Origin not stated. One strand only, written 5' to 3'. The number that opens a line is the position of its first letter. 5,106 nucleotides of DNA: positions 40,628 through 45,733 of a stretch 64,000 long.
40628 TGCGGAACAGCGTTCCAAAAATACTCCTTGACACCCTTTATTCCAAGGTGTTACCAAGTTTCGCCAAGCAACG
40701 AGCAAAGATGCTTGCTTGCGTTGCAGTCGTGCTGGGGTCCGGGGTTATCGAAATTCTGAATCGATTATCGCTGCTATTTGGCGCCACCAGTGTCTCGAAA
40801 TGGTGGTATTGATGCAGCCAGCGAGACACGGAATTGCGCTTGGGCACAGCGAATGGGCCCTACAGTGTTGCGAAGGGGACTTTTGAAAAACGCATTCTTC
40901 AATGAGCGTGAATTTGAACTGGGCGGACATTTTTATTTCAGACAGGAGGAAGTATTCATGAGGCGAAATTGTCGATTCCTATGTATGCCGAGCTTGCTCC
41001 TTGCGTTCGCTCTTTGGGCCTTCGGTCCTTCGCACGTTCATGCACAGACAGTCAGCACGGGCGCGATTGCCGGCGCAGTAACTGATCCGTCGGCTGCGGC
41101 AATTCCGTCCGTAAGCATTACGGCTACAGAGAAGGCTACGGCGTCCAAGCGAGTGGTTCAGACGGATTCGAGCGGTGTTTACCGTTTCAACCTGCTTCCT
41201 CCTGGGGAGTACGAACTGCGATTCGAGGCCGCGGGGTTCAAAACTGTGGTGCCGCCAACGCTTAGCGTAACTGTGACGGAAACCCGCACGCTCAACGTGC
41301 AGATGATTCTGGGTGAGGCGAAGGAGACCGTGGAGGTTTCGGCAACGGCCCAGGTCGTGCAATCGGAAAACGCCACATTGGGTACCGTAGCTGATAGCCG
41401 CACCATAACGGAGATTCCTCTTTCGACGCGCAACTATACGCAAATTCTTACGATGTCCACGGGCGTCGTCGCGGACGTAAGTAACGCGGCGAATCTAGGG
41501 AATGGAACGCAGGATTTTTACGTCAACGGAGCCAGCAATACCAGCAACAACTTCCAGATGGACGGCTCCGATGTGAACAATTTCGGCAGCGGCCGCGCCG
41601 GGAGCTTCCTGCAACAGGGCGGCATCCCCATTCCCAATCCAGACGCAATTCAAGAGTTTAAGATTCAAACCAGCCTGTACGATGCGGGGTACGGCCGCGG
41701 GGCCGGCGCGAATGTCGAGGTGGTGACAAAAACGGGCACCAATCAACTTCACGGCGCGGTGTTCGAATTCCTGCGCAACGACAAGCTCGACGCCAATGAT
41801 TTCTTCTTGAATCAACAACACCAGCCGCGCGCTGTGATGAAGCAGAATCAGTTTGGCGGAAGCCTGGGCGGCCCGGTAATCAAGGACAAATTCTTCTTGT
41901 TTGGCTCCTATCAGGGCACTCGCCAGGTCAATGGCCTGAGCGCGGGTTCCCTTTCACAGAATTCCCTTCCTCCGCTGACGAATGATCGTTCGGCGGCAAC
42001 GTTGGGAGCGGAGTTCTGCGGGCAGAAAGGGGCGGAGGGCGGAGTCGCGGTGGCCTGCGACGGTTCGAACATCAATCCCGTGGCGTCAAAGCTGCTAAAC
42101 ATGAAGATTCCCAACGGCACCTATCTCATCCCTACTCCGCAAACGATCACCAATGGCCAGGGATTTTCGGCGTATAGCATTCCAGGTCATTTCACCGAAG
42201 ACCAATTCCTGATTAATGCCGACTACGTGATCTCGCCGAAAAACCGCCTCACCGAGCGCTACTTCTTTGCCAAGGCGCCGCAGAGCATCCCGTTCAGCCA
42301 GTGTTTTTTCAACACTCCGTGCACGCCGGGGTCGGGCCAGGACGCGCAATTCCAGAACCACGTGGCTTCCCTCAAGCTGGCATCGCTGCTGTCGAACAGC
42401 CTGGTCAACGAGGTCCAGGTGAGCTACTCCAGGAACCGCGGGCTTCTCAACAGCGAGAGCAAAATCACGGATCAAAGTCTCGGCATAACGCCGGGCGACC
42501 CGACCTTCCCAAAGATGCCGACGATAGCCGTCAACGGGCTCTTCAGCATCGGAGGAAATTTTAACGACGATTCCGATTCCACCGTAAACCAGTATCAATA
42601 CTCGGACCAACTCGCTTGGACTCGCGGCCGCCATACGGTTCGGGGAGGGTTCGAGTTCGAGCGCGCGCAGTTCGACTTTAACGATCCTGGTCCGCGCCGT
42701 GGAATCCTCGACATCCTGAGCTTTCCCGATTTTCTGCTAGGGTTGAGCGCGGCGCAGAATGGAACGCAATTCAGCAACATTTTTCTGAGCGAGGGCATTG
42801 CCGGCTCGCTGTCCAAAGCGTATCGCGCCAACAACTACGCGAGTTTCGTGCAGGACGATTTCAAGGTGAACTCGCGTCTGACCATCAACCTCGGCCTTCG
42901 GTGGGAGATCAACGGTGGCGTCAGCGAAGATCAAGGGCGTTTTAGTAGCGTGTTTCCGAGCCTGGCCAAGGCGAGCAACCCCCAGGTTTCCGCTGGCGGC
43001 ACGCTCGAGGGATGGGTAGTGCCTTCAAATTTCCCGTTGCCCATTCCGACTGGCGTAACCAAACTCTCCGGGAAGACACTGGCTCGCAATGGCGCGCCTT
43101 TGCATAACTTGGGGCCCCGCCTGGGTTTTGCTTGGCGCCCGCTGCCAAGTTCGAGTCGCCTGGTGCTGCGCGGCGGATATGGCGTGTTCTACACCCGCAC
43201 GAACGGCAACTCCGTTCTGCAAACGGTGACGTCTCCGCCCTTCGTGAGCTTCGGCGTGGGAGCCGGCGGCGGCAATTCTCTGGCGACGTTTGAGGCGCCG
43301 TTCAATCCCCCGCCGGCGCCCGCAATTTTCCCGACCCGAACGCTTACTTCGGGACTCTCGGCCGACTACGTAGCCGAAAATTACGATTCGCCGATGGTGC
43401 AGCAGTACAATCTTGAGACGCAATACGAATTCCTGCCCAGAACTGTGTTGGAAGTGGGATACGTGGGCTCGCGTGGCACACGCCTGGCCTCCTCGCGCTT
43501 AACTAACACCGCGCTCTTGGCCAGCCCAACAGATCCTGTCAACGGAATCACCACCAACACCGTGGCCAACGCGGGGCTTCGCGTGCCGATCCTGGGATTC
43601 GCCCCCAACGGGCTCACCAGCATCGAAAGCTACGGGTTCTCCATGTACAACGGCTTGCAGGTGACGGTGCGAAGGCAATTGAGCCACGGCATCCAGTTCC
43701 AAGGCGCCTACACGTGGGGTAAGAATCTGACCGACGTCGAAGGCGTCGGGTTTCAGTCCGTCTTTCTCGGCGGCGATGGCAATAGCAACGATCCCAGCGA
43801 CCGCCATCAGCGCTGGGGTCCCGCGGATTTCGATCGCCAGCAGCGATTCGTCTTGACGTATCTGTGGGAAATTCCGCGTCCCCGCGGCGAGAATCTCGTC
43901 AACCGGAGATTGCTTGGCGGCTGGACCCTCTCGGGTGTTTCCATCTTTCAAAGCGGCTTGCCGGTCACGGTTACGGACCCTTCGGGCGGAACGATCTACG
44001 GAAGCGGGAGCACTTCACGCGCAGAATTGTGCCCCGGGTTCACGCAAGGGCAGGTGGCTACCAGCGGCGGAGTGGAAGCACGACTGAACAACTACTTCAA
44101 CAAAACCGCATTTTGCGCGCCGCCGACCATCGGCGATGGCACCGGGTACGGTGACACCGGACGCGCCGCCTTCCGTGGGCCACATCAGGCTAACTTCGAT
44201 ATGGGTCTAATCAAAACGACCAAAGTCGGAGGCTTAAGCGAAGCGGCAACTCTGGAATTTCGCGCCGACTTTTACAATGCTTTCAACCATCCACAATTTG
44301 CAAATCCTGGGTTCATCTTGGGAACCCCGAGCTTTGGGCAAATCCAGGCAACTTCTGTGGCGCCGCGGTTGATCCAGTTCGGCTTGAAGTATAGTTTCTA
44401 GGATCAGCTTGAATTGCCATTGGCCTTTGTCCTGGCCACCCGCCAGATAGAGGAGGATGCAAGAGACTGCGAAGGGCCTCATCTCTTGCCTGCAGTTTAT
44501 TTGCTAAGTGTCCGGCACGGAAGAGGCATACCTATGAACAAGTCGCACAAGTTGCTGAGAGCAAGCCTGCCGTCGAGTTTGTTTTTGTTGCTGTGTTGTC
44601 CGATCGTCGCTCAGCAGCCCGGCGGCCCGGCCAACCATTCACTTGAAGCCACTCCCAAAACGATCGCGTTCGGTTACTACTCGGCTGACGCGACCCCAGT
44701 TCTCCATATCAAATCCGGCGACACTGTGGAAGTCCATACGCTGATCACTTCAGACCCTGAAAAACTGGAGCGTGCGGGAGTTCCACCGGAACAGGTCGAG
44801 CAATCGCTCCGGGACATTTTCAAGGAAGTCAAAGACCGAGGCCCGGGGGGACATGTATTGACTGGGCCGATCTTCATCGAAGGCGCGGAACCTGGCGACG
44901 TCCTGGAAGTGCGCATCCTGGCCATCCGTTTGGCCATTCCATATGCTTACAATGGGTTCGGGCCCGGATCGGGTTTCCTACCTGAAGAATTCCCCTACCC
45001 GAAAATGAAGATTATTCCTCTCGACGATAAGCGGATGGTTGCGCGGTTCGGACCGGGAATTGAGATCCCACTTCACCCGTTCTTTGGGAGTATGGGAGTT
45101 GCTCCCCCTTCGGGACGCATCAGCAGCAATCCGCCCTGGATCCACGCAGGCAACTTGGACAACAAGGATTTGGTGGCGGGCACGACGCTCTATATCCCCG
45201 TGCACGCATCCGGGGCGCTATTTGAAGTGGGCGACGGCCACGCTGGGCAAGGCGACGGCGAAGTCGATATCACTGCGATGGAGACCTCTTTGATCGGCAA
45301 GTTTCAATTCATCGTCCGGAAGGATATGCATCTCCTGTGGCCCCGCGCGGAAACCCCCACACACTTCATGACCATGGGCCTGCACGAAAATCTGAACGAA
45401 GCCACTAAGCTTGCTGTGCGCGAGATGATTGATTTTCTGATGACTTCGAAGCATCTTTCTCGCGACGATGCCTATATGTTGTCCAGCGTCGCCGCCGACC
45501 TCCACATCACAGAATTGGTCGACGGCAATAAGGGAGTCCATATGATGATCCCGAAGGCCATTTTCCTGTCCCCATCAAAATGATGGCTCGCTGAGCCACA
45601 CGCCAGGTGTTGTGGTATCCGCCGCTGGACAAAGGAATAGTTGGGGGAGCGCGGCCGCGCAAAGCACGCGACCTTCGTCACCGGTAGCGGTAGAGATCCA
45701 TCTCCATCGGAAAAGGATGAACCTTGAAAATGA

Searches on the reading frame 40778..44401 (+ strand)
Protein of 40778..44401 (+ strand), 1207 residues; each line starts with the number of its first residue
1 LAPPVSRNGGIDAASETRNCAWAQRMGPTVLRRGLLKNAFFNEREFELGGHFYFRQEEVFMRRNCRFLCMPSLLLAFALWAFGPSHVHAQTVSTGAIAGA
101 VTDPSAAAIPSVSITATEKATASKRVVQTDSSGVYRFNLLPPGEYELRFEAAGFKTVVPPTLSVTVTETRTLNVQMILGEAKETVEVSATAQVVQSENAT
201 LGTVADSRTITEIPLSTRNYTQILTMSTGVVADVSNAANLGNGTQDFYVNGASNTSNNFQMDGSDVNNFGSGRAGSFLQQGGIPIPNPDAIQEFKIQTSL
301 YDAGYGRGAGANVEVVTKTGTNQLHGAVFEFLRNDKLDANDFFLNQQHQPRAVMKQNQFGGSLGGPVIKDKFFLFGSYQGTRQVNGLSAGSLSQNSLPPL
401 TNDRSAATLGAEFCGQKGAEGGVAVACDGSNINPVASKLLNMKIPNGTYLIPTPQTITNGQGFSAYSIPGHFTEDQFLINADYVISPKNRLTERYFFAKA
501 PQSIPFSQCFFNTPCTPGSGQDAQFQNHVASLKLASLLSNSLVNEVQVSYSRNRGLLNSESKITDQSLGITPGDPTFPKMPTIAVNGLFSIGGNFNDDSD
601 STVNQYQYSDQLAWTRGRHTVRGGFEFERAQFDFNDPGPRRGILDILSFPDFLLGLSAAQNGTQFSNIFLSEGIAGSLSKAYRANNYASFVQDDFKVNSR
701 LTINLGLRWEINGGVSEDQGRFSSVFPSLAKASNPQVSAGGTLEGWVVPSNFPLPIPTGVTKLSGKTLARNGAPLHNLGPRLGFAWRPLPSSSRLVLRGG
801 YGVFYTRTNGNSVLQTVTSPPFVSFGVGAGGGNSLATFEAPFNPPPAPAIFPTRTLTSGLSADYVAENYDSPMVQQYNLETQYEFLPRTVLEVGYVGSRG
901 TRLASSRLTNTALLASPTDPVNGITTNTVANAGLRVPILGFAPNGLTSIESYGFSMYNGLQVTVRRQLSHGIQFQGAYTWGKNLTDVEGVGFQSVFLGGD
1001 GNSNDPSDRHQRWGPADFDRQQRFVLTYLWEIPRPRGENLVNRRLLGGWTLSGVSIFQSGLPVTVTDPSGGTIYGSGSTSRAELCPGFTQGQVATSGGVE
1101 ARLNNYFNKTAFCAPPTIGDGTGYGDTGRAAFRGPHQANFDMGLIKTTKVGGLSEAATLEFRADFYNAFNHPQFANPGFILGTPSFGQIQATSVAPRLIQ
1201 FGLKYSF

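Call 33: search_protein_families(library=pfam, proteins=[window:40778-44401:+], max_evalue=0.001)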
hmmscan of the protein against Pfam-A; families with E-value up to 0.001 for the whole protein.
window:40778-44401:+ (1207 aa): 5 families
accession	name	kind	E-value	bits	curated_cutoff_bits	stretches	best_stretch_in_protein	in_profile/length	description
PF25183.1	OMP_b-brl_4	-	1.5e-187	626.1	30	1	316-1200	1-838/838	Outer membrane beta barrel domain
PF13620.12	CarboxypepD_reg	-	6.5e-19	68.5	32.3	1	97-176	2-81/82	Carboxypeptidase regulatory-like domain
PF13715.12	CarbopepD_reg_2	-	3.8e-08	33.7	32.2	1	97-183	1-81/88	CarboxypepD_reg-like domain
PF00593.30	TonB_dep_Rec_b-barrel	-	4.6e-06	27.2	27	1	559-815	21-251/436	TonB dependent receptor-like, beta-barrel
PF17210.9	SdrD_B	-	2.7e-05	24.8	29.7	1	102-152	17-67/112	SdrD B-like domain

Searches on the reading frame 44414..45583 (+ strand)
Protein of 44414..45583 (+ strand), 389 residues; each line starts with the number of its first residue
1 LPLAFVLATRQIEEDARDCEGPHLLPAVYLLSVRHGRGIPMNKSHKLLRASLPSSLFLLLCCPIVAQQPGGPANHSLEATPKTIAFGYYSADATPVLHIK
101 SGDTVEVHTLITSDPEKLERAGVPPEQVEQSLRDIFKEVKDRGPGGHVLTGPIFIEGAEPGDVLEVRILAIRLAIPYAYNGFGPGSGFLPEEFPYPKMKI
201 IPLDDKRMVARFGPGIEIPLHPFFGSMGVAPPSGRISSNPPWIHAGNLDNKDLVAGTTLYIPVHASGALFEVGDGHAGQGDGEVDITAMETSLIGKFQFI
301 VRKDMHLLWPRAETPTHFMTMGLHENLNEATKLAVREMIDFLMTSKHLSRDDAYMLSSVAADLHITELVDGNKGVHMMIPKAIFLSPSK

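Call 33: search_protein_families(library=pfam, proteins=[window:44414-45583:+], max_evalue=0.001)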
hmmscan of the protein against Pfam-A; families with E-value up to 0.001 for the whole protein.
window:44414-45583:+ (389 aa): 1 family
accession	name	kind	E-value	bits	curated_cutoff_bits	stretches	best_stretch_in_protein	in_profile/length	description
PF03069.20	FmdA_AmdA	-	4.1e-34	118.5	27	2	240-384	205-371/373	Acetamidase/Formamidase family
